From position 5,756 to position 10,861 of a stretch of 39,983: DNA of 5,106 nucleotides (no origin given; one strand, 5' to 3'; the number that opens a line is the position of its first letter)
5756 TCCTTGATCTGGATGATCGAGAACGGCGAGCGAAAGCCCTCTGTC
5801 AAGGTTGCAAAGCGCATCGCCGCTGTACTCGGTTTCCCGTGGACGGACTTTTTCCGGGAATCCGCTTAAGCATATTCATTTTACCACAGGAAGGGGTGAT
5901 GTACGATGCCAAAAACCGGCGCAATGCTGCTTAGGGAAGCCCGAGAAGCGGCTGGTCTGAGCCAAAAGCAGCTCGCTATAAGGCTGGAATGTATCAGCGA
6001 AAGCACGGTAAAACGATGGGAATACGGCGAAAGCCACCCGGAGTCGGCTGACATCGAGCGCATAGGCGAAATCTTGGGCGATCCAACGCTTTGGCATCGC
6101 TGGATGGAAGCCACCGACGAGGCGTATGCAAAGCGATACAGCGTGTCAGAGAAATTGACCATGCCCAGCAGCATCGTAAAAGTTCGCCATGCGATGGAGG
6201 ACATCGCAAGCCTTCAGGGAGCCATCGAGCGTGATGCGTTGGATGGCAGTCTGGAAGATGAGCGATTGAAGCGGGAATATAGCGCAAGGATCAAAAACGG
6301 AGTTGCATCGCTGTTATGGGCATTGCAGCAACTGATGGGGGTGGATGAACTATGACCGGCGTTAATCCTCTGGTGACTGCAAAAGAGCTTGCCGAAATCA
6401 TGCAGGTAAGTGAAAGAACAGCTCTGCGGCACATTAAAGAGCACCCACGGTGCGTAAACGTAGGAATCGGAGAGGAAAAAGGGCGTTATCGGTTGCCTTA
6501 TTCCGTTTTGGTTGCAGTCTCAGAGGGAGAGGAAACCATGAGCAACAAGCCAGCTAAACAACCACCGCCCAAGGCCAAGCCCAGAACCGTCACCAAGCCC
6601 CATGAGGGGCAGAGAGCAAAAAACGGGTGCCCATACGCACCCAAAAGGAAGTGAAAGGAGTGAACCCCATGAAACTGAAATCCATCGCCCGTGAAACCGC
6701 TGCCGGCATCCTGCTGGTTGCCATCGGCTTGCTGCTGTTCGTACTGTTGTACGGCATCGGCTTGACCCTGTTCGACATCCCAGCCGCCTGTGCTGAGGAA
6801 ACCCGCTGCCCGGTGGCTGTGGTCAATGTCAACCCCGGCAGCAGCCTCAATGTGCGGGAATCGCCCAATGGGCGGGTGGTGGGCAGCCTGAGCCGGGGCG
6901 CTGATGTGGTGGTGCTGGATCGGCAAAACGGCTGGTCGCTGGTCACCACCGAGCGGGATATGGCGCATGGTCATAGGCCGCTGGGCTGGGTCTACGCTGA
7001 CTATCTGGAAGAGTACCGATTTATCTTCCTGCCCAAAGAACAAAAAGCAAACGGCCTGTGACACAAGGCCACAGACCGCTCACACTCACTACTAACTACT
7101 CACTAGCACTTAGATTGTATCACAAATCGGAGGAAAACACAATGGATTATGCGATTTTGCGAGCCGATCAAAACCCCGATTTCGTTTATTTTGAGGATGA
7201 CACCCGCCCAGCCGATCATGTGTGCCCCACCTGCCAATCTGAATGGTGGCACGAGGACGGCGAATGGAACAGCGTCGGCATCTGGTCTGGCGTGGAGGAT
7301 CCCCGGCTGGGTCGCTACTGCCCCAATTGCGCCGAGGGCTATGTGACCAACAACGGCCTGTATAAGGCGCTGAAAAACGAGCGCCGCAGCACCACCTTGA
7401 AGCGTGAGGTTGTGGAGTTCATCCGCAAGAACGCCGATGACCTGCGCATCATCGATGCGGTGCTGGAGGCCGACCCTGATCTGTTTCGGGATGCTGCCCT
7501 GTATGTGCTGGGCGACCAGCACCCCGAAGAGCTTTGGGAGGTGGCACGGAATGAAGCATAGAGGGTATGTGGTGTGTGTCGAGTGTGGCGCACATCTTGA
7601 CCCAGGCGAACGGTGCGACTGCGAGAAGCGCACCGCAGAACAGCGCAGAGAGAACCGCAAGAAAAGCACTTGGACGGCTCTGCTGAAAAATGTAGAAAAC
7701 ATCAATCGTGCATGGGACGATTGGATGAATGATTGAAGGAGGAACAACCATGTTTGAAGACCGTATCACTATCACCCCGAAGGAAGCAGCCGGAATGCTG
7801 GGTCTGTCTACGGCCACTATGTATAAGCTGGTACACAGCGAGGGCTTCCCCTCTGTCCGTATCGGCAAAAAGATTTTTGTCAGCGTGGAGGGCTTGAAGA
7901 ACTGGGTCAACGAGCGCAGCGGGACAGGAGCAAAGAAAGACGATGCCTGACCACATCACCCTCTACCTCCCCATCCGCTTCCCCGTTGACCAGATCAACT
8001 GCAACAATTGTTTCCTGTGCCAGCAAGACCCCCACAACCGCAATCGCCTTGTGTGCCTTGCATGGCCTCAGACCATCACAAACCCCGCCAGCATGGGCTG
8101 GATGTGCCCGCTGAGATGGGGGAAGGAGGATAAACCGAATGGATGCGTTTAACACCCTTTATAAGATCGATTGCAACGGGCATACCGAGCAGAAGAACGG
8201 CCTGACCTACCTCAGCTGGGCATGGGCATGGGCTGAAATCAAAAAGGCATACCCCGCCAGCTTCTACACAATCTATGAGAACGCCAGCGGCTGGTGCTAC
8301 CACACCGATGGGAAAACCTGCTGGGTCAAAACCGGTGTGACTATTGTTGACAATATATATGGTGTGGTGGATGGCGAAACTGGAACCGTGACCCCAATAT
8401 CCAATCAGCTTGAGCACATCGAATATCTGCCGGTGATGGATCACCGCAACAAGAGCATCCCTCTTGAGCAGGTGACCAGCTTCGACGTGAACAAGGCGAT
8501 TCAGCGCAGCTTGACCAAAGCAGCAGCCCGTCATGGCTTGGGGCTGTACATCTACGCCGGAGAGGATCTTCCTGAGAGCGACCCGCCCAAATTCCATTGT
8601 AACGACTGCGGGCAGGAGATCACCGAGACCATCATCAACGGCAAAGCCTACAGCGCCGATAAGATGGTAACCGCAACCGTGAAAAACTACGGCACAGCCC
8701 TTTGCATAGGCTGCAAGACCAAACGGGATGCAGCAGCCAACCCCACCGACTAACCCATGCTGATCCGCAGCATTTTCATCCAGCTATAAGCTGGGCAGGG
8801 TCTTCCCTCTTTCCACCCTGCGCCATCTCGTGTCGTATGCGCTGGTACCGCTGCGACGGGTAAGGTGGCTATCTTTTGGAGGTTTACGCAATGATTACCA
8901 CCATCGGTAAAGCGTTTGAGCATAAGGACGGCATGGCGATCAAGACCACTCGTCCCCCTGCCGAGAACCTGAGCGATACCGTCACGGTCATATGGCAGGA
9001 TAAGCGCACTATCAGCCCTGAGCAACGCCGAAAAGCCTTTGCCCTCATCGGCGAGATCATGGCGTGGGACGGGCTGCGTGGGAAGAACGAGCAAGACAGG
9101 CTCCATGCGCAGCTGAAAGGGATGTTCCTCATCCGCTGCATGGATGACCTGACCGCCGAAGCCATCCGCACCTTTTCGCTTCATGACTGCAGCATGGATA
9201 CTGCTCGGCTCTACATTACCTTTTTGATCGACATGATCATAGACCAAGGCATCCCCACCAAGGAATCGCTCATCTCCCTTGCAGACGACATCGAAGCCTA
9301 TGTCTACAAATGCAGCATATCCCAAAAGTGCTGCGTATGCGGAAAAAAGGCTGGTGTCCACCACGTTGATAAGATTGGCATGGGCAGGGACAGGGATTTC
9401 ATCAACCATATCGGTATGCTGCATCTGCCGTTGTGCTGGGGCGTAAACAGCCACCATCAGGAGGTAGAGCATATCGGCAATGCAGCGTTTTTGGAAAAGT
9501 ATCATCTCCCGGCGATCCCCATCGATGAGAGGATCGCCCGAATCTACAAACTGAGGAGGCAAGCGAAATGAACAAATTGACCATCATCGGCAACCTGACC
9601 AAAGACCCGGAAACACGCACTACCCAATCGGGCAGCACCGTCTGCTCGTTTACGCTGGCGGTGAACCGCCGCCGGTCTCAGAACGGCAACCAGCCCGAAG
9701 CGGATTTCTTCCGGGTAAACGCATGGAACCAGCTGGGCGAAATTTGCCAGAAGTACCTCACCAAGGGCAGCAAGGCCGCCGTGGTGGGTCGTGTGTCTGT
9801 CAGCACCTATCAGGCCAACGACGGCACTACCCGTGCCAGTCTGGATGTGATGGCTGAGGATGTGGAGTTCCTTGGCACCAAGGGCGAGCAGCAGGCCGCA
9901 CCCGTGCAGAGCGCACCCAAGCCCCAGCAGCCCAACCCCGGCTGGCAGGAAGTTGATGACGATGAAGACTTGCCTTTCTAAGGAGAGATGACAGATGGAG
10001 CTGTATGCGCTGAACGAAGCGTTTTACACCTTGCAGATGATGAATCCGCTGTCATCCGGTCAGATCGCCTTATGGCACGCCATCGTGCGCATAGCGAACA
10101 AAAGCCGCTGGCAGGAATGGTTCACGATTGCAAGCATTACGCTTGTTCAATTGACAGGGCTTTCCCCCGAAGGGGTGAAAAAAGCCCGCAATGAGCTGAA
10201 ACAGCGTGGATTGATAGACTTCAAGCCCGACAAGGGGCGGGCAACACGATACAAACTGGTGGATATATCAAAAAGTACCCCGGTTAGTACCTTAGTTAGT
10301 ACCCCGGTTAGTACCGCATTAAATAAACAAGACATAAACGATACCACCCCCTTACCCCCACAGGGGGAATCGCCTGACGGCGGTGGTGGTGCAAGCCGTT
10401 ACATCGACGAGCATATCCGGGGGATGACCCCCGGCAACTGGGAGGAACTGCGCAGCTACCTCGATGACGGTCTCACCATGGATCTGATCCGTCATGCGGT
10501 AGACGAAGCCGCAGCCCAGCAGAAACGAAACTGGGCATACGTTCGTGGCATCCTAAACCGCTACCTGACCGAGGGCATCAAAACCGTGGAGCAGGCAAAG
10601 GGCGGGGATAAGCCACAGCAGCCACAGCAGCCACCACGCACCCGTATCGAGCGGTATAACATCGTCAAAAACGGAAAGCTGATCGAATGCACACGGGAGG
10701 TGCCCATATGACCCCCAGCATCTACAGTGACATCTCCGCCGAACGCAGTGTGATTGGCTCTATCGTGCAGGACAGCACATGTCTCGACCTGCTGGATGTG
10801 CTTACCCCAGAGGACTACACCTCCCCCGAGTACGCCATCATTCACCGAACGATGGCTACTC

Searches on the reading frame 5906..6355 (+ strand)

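Call 19: search_protein_families(library=phrogs, proteins=[window:5906-6355:+], max_evalue=0.001)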
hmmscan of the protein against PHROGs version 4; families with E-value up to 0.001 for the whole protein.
window:5906-6355:+ (149 aa): 13 families
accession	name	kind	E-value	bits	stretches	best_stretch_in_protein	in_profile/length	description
phrog_3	-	transcription regulation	1.5e-09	39.1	1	6-85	90-168/430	transcriptional repressor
phrog_8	-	transcription regulation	7.2e-08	33.2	1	10-68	165-219/346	transcriptional regulator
phrog_2967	-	transcription regulation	5e-07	30.5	1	9-58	15-63/225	transcriptional regulator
phrog_2439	-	transcription regulation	1.8e-06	28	1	8-61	11-63/367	transcriptional regulator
phrog_2328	-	transcription regulation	1.9e-06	28.7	1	9-63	20-73/128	transcriptional repressor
phrog_5823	-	transcription regulation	2.7e-06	27.8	1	9-140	11-135/404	transcriptional regulator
phrog_4836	-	transcription regulation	7.8e-06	26.6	1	7-47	78-117/194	CII-like regulator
phrog_4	-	transcription regulation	8.6e-06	26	1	9-63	141-190/400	transcriptional repressor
phrog_2104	-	unknown function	1.1e-05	26.5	1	9-50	44-84/103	-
phrog_6499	-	transcription regulation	1.1e-05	26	1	3-118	5-125/157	transcriptional regulator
phrog_7950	-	transcription regulation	0.00041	21.4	1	9-50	12-52/68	transcriptional repressor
phrog_1373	-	transcription regulation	0.0006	20.8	0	8-51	67-109/166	transcriptional regulator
phrog_4739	-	unknown function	0.00094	19.8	0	9-73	72-135/167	-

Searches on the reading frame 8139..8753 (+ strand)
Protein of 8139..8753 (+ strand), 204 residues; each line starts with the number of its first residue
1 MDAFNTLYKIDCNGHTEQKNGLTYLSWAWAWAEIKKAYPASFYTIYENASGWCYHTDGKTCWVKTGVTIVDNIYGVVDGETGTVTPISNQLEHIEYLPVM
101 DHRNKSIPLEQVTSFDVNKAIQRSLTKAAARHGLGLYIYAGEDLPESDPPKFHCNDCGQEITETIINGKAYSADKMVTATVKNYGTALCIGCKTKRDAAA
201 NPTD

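Call 19: search_protein_families(library=phrogs, proteins=[window:8139-8753:+], max_evalue=0.001)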
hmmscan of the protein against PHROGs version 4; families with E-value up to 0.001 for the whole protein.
window:8139-8753:+ (204 aa): 4 families
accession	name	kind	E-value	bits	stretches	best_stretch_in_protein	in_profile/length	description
phrog_659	-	DNA, RNA and nucleotide metabolism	7.5e-54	183.4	1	1-176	4-165/205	Sak-like ssDNA annealing protein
phrog_8492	-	DNA, RNA and nucleotide metabolism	1.3e-39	137.3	1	3-184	22-193/269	Sak-like ssDNA annealing protein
phrog_21418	-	unknown function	9.4e-06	26.4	1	97-150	84-138/224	-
phrog_13782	-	unknown function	5.3e-05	23.8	1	146-196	286-333/338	-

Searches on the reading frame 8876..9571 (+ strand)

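Call 19: search_protein_families(library=phrogs, proteins=[window:8876-9571:+], max_evalue=0.001)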
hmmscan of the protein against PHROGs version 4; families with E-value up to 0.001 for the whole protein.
window:8876-9571:+ (231 aa): 2 families
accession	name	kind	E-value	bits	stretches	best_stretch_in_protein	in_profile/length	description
phrog_398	-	unknown function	7e-46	157.6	1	33-227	38-222/225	-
phrog_17884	-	unknown function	0.00055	21.1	0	173-229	3-58/64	-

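Call 103: search_protein_families(library=pfam, proteins=[window:8891-9571:+], max_evalue=0.01)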
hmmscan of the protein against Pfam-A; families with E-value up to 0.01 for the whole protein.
window:8891-9571:+ (226 aa): 2 families
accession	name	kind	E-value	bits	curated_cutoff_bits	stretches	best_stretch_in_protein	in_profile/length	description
PF16784.11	HNHc_6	-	8.6e-31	107.5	26.6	1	26-221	16-203/204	Putative HNHc nuclease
PF06147.18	DUF968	-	0.0065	17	27.8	0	144-202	98-151/171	Protein of unknown function (DUF968)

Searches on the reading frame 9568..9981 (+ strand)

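Call 103: search_protein_families(library=pfam, proteins=[window:9568-9981:+], max_evalue=0.01)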
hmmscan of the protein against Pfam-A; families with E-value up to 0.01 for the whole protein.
window:9568-9981:+ (137 aa): 1 family
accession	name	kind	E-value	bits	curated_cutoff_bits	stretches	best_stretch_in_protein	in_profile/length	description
PF00436.31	SSB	-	9.6e-32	109.6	26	1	1-102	1-104/104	Single-strand binding protein family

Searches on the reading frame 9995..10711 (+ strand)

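Call 19: search_protein_families(library=phrogs, proteins=[window:9995-10711:+], max_evalue=0.001)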
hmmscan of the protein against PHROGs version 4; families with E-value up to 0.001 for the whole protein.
window:9995-10711:+ (238 aa): 13 families
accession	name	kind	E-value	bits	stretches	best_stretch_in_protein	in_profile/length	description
phrog_186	-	DNA, RNA and nucleotide metabolism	2.1e-30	107.4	1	10-216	29-256/308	DnaD-like helicase loader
phrog_4016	-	DNA, RNA and nucleotide metabolism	9.7e-10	39.5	1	140-203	41-105/159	replication initiation protein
phrog_19658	-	DNA, RNA and nucleotide metabolism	5.5e-08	33.6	1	6-92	6-89/283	replication initiation protein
phrog_29927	-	DNA, RNA and nucleotide metabolism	9.7e-08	33.3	1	136-202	49-116/142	replication initiation protein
phrog_19120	-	unknown function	1.5e-06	29.3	1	143-212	17-87/126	-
phrog_23776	-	unknown function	2.2e-06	28.3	1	6-125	6-130/280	-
phrog_6493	-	DNA, RNA and nucleotide metabolism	2.3e-06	28.2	1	150-216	172-238/261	DnaD-like helicase loader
phrog_2562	-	DNA, RNA and nucleotide metabolism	3.8e-06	27.8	1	134-217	195-277/290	replication initiation protein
phrog_6251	-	DNA, RNA and nucleotide metabolism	1.6e-05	25.5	1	141-212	203-274/284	replisome organizer DnaA-like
phrog_678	-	DNA, RNA and nucleotide metabolism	4.5e-05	24.2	1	16-127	45-173/346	replication initiation O-like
phrog_25071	-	unknown function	5.1e-05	24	1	135-206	96-168/223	-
phrog_345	-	DNA, RNA and nucleotide metabolism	6.2e-05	23.8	1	14-112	38-132/297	replication initiation O-like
phrog_7498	-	DNA, RNA and nucleotide metabolism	0.00018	21.8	1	24-110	25-118/296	DnaD-like helicase loader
